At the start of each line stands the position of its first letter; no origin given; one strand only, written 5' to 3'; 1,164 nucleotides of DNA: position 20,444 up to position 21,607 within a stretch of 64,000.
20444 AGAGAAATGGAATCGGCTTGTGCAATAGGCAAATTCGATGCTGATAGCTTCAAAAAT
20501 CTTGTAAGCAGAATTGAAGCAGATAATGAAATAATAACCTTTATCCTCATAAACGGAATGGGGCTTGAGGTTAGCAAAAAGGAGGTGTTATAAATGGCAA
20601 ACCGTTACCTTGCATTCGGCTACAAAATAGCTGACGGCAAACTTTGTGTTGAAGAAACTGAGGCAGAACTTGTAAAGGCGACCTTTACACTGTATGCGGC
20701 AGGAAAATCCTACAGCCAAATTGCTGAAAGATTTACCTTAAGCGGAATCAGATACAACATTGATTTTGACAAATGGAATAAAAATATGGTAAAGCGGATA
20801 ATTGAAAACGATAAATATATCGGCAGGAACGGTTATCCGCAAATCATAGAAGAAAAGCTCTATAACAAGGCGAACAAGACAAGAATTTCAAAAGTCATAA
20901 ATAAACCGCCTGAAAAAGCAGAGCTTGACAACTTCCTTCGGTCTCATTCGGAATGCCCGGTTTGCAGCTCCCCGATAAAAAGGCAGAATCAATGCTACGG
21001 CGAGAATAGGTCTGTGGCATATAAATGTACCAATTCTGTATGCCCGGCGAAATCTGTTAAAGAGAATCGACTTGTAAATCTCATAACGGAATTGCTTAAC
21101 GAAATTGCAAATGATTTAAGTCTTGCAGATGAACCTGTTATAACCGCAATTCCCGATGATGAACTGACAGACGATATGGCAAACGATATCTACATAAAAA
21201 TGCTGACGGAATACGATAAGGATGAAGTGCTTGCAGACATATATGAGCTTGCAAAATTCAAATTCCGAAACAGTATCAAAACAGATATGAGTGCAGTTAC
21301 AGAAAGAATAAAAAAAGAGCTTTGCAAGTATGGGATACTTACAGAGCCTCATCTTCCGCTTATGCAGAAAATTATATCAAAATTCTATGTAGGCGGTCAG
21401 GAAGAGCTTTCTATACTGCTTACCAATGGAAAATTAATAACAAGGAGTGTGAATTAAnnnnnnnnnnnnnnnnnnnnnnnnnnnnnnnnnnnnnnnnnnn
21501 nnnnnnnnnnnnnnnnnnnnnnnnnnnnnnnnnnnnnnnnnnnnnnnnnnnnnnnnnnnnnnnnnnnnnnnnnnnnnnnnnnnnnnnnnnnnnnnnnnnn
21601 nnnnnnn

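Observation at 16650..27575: AT-rich accessory island with serine-recombinase genes and a polyvalent-type giant protein at the 3' end of a housekeeping gene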

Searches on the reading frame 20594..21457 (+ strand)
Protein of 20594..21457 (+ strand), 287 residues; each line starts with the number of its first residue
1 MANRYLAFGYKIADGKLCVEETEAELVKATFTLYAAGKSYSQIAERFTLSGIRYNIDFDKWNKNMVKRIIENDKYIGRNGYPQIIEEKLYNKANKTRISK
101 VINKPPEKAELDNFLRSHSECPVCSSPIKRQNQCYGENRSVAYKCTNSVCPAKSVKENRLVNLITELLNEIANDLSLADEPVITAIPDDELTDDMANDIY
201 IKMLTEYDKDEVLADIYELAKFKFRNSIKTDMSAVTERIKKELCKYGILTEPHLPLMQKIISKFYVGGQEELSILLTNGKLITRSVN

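Call 3: search_protein_families(library=pfam, proteins=[window:20594-21457:+], max_evalue=0.01)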
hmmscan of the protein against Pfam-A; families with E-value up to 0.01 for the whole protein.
window:20594-21457:+ (287 aa): 2 families
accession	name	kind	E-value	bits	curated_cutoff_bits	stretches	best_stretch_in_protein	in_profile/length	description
PF07508.19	Recombinase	-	4.5e-12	46.6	21.1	1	21-82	1-61/102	Recombinase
PF03119.21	DNA_ligase_ZBD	-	0.00025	21.3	25.8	1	120-152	1-27/27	NAD-dependent DNA ligase C4 zinc finger domain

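Call 55: search_protein_families(library=phrogs, proteins=[window:20594-21457:+], max_evalue=0.001)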
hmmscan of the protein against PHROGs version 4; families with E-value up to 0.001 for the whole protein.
window:20594-21457:+ (287 aa): 3 families
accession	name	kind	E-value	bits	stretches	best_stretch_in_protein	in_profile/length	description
phrog_95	-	integration and excision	1.2e-21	78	1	7-240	245-506/651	integrase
phrog_7701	-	DNA, RNA and nucleotide metabolism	1.8e-15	58.4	1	6-101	4-89/137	DNA invertase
phrog_125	-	DNA, RNA and nucleotide metabolism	0.00017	22.2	1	24-101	166-231/254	DNA invertase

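Call 56: search_protein_families(library=ncbifam, proteins=[window:20594-21457:+], max_evalue=0.001)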
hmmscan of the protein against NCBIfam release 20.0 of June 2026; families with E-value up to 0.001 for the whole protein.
window:20594-21457:+ (287 aa): 1 family
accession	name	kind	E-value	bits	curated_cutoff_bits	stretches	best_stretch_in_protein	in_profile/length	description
NF047344.1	SCCmet_CcrA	equivalog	3.6e-11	42.9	700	1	7-157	154-304/442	cassette chromosome recombinase CcrA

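Call 72: search_protein_families(library=padloc, proteins=[window:20594-21457:+], max_evalue=0.01)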
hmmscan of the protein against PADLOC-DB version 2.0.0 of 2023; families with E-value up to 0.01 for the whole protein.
window:20594-21457:+ (287 aa): 0 families
